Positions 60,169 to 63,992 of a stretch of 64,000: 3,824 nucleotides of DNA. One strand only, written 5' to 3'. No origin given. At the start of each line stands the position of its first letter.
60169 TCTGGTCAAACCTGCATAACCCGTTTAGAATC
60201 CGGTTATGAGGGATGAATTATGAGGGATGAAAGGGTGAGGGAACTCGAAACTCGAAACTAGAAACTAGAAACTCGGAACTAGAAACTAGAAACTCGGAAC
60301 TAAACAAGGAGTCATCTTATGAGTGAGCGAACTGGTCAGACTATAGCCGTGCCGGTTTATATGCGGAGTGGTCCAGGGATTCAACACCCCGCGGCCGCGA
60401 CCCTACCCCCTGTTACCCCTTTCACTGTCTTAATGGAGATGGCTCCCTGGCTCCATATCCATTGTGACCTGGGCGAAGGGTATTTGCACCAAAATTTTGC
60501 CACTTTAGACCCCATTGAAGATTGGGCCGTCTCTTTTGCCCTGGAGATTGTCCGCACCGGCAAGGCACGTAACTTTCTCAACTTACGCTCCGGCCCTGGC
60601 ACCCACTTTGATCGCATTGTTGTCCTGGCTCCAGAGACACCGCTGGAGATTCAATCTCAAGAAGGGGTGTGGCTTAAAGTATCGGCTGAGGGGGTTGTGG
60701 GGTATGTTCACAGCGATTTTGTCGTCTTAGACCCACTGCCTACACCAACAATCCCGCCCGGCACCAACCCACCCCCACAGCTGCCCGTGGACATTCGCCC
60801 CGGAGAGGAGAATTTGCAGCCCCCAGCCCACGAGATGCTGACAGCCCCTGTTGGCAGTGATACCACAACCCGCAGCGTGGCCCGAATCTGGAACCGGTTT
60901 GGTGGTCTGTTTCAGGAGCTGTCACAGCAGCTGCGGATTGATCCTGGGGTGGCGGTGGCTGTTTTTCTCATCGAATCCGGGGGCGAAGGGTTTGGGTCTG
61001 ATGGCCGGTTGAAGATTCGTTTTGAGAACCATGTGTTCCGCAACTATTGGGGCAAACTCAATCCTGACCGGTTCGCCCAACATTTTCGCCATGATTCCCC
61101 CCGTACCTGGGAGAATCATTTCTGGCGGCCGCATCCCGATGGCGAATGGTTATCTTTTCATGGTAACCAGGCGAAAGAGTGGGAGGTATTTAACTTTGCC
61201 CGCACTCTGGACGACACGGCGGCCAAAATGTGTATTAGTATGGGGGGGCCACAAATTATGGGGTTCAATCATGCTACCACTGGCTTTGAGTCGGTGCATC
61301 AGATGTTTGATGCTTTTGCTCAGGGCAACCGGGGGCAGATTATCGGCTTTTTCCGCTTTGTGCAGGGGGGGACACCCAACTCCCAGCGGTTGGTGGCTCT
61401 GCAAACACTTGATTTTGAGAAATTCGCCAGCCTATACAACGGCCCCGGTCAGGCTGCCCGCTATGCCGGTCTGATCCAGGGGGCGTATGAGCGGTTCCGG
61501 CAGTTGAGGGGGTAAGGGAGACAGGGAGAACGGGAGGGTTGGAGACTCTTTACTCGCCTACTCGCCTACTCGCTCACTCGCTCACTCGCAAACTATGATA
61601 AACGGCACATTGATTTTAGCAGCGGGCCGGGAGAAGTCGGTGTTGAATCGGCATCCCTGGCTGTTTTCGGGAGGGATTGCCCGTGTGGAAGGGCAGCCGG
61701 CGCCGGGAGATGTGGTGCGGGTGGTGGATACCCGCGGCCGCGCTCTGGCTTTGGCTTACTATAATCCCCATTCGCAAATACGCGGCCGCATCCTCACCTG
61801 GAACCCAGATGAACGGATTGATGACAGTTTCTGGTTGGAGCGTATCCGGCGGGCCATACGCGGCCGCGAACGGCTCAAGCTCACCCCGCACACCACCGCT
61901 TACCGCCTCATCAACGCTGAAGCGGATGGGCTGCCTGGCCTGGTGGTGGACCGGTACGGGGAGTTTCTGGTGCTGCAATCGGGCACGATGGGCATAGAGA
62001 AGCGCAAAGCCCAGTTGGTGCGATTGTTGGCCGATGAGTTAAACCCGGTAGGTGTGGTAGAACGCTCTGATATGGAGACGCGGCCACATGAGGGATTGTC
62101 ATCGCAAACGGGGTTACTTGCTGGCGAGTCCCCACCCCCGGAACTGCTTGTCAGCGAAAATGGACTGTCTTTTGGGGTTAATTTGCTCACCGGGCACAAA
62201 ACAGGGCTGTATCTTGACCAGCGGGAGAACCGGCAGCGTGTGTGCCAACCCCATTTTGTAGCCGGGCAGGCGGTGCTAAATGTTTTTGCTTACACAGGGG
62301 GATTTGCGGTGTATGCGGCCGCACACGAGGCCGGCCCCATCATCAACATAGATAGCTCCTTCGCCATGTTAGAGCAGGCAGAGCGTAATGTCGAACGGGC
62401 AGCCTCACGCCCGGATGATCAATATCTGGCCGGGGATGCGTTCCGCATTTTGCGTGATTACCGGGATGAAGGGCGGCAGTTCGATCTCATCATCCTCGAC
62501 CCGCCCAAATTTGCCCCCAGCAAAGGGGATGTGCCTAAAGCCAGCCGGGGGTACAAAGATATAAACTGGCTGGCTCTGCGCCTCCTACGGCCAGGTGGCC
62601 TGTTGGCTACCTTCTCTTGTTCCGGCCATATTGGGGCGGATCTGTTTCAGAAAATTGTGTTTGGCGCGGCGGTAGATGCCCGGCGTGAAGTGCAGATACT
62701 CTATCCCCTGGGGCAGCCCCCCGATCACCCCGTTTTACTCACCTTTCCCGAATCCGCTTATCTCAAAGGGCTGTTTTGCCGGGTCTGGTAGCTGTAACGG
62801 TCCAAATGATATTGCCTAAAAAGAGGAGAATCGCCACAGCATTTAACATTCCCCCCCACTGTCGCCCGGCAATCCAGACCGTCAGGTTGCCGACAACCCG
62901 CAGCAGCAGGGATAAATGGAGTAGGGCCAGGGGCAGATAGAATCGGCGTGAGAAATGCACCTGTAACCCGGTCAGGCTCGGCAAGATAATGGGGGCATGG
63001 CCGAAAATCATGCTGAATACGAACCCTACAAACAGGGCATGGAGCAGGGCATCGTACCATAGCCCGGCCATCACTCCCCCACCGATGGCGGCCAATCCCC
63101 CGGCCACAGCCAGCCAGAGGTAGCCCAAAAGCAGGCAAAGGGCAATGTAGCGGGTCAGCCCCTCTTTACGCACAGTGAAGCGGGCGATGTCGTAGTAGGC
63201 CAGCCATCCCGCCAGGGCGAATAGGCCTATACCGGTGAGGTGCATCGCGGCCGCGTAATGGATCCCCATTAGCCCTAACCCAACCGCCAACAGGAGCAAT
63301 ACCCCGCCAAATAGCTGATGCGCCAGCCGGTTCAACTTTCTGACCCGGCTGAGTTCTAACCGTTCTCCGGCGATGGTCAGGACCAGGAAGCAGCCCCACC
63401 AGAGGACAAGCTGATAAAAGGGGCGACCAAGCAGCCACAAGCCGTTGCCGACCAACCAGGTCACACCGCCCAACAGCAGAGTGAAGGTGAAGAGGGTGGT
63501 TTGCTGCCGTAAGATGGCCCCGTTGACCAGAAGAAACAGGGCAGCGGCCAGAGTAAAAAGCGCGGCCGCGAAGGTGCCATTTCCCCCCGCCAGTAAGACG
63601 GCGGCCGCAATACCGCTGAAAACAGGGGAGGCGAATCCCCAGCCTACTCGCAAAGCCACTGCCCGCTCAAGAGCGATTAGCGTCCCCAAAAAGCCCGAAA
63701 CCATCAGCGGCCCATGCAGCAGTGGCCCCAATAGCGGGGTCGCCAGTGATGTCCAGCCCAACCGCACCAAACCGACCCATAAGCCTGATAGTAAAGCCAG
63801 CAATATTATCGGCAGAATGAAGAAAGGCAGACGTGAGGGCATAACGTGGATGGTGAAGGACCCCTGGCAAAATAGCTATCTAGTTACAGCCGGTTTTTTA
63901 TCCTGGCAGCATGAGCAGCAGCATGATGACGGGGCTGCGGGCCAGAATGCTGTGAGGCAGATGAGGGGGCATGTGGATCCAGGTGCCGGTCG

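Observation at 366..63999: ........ (the NotI site) behaves as a highly iterated palindrome: about 119 copies in 64 kb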

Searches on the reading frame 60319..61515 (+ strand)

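Call 63: search_protein_families(library=pfam, proteins=[window:60319-61515:+], max_evalue=0.01)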
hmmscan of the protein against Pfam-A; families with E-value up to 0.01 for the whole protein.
window:60319-61515:+ (398 aa): 3 families
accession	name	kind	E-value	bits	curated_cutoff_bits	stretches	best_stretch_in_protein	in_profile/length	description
PF11860.13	Muramidase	-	1.4e-38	133.4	22.3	1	210-393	3-174/175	N-acetylmuramidase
PF08239.17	SH3_3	-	2.4e-15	56.9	27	2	86-135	2-53/54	Bacterial SH3 domain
PF06347.19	SH3_4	-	4.3e-12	46.1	24.1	1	85-132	3-51/56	Bacterial SH3 domain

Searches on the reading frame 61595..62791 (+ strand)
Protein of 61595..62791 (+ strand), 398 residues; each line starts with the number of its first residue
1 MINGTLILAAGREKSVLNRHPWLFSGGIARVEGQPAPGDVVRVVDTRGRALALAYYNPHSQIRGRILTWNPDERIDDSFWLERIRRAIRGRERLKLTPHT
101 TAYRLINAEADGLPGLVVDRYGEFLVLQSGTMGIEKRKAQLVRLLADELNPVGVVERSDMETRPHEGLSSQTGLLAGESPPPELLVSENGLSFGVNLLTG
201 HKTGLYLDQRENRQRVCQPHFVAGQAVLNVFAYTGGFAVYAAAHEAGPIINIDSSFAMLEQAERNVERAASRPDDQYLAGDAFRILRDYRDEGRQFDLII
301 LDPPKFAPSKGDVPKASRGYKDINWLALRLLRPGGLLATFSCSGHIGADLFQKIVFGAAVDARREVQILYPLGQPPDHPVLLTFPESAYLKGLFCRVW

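Call 63: search_protein_families(library=pfam, proteins=[window:61595-62791:+], max_evalue=0.01)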
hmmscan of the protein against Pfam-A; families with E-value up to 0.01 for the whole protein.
window:61595-62791:+ (398 aa): 7 families
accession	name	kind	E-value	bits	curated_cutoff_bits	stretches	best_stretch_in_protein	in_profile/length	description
PF17785.7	PUA_3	-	1.3e-23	83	22.6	1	6-69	1-64/64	PUA-like domain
PF10672.15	Methyltrans_SAM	-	5.6e-18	65.6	27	1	172-351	75-248/286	S-adenosylmethionine-dependent methyltransferase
PF01472.26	PUA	-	1.2e-06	28.8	24.8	1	5-60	2-56/74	PUA domain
PF03602.21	Cons_hypoth95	-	6.7e-06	26.3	24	1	217-304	36-122/182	Conserved hypothetical protein 95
PF13847.12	Methyltransf_31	-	0.00072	19.7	27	1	236-343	15-113/145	Methyltransferase domain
PF13649.12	Methyltransf_25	-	0.0015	19.6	27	1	227-301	1-70/97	Methyltransferase domain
PF09445.16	Methyltransf_15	-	0.0059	16.6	22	1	226-305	3-81/165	RNA cap guanine-N2 methyltransferase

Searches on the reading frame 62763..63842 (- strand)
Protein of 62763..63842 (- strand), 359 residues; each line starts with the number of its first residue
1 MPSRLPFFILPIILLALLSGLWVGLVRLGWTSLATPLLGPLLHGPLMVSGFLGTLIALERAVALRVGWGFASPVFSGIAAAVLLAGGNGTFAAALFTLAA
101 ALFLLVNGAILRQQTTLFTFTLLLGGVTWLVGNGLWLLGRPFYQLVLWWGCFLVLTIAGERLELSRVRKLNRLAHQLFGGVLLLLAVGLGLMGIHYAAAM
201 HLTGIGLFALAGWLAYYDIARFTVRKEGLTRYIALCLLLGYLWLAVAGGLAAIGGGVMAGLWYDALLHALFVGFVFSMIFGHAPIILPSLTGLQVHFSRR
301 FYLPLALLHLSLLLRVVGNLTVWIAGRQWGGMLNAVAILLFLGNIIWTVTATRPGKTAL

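Call 63: search_protein_families(library=pfam, proteins=[window:62763-63842:-], max_evalue=0.01)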
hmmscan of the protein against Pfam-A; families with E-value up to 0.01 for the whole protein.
window:62763-63842:- (359 aa): 1 family
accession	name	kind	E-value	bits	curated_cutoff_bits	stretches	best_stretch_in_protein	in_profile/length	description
PF05940.17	NnrS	-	0.0052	16.6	28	0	6-350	9-362/371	NnrS protein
